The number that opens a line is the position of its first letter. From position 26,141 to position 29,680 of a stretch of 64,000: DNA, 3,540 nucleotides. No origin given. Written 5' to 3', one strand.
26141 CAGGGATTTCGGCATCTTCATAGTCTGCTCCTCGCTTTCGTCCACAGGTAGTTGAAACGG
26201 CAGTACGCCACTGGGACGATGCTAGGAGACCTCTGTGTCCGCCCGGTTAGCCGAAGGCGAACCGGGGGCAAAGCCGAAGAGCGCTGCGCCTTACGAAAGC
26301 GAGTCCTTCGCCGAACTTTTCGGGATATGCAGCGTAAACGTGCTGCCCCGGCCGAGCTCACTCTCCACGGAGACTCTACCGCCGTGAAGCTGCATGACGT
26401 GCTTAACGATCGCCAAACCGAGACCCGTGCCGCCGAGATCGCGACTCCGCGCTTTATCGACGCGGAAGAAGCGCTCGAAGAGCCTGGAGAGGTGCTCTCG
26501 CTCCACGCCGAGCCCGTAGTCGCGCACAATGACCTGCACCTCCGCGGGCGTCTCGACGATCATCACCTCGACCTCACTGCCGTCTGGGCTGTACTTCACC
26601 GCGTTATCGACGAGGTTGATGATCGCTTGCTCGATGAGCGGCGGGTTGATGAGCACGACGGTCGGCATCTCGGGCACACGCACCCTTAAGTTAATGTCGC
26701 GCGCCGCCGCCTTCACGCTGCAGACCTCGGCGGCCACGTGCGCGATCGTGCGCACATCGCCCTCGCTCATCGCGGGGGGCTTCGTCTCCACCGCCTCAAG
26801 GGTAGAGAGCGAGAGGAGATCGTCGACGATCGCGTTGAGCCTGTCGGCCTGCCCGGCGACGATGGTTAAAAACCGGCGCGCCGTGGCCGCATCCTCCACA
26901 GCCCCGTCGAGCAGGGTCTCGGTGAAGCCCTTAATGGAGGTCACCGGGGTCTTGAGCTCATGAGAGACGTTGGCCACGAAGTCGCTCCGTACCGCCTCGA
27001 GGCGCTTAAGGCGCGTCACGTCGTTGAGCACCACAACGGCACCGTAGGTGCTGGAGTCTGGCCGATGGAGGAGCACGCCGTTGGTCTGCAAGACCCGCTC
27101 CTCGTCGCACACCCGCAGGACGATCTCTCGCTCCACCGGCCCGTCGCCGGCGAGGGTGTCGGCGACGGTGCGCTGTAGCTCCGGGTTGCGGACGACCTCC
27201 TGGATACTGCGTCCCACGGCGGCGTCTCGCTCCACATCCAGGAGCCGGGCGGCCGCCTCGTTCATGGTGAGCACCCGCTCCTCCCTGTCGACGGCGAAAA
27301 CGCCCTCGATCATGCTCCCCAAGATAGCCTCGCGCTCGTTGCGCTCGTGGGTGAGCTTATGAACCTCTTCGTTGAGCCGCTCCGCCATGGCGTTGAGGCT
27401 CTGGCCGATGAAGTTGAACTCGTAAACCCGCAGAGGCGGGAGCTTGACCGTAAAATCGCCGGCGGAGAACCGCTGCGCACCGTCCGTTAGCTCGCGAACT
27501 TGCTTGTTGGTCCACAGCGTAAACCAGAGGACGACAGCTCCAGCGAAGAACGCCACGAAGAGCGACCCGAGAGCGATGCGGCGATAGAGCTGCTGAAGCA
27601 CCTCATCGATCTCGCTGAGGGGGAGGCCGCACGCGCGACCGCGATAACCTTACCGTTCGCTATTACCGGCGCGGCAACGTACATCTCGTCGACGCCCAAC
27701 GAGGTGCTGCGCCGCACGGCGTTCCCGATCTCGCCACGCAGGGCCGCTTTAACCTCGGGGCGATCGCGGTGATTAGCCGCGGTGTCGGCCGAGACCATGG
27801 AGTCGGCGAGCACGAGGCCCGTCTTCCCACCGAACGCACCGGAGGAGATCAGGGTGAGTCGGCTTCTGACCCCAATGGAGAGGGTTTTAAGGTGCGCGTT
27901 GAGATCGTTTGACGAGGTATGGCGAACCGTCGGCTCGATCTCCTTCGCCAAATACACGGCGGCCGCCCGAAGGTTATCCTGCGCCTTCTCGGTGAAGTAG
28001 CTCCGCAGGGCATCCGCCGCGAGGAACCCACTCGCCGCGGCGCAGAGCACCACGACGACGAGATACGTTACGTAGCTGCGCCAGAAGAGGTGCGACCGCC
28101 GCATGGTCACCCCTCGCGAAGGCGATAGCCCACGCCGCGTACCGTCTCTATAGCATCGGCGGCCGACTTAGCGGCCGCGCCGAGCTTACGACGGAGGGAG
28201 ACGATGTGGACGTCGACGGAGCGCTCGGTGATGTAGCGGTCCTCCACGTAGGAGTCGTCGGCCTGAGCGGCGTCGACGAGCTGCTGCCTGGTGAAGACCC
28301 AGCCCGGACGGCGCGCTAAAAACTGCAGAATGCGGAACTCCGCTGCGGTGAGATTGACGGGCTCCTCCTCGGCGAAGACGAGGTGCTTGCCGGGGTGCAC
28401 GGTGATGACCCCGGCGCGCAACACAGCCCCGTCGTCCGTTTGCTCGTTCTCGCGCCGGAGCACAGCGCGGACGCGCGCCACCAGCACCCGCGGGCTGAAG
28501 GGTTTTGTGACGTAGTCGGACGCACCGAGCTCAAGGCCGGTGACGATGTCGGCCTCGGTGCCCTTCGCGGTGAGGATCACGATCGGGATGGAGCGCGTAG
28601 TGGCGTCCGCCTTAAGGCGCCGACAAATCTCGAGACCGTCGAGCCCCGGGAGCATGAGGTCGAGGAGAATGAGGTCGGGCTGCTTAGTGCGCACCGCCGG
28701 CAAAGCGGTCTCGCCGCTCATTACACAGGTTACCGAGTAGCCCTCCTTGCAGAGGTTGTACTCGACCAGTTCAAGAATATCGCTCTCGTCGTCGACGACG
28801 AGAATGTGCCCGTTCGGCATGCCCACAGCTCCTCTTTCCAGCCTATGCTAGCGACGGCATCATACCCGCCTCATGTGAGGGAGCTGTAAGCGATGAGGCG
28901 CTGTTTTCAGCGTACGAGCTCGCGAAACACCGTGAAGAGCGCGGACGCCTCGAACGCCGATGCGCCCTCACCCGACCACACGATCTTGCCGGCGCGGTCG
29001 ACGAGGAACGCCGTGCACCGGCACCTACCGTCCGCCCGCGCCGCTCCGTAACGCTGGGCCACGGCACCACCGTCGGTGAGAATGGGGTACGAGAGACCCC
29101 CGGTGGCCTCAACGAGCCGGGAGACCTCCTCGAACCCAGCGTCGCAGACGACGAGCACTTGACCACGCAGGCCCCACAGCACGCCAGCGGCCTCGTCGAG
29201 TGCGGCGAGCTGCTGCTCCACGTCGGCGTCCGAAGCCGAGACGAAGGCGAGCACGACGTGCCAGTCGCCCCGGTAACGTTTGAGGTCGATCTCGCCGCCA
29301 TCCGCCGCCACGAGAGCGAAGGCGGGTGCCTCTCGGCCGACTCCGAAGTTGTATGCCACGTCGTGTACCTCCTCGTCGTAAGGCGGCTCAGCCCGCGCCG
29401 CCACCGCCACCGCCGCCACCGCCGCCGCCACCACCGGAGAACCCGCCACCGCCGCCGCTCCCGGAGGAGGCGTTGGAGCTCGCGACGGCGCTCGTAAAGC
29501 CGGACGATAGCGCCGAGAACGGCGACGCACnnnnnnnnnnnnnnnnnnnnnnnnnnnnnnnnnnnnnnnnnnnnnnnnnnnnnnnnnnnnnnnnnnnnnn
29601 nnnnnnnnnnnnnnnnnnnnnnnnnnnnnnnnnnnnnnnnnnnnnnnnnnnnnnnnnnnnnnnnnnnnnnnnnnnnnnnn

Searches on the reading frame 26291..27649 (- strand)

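Call 8: search_protein_families(library=pfam, proteins=[window:26291-27649:-])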
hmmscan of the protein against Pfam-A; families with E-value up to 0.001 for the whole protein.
window:26291-27649:- (452 aa): 10 families
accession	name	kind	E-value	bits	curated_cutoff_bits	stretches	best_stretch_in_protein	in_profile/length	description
PF02518.31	HATPase_c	-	8.1e-30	104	26.4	1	336-444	3-109/111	Histidine kinase-, DNA gyrase B-, and HSP90-like ATPase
PF00512.31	HisKA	-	7e-19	68.1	26.9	1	221-286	2-65/66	His Kinase A (phospho-acceptor) domain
PF00672.30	HAMP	-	2.3e-11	44.3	25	1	42-94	1-53/53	HAMP domain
PF00989.32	PAS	-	5.6e-11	42.9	22.6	1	105-211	2-113/113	PAS fold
PF08448.16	PAS_4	-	1.4e-09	38.6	23.1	1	112-216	3-110/110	PAS fold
PF13426.13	PAS_9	-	1.7e-06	28.7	27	1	115-212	2-102/103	PAS domain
PF13188.13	PAS_8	-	5.7e-05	23.3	21.8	1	108-158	5-52/65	PAS domain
PF13581.12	HATPase_c_2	-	0.00013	22.4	27.4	0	342-420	39-110/127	Histidine kinase-like ATPase domain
PF12860.13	PAS_7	-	0.00027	21.5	27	0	112-159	3-51/115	PAS fold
PF13589.12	HATPase_c_3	-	0.0009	19.7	25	0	340-413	4-78/137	Histidine kinase-, DNA gyrase B-, and HSP90-like ATPase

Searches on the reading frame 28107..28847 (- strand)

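Call 8: search_protein_families(library=pfam, proteins=[window:28107-28847:-])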
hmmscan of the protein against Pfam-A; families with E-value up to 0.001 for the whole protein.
window:28107-28847:- (246 aa): 3 families
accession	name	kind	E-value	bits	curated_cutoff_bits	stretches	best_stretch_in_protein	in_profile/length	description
PF00072.30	Response_reg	-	1.5e-30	106.1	30.2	1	15-127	1-111/111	Response regulator receiver domain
PF00486.34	Trans_reg_C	-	2.1e-22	79.4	26.2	1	162-243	2-77/77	Transcriptional regulatory protein, C terminal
PF23198.2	PDE8A_N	-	0.00023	21.5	29.6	1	33-97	31-96/147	PDE8A-like, N-terminal domain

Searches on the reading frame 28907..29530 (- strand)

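Call 22: search_protein_families(library=pfam, max_evalue=0.00001, proteins=[window:28907-29530:-])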
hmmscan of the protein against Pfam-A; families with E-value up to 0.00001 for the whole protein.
window:28907-29530:- (207 aa): 2 families
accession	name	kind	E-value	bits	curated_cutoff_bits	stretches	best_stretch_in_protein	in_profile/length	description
PF00578.27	AhpC-TSA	-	4.4e-14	52.9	26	1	64-185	1-123/124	AhpC/TSA family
PF08534.16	Redoxin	-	7.1e-08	32.8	26.6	1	64-191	2-136/148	Redoxin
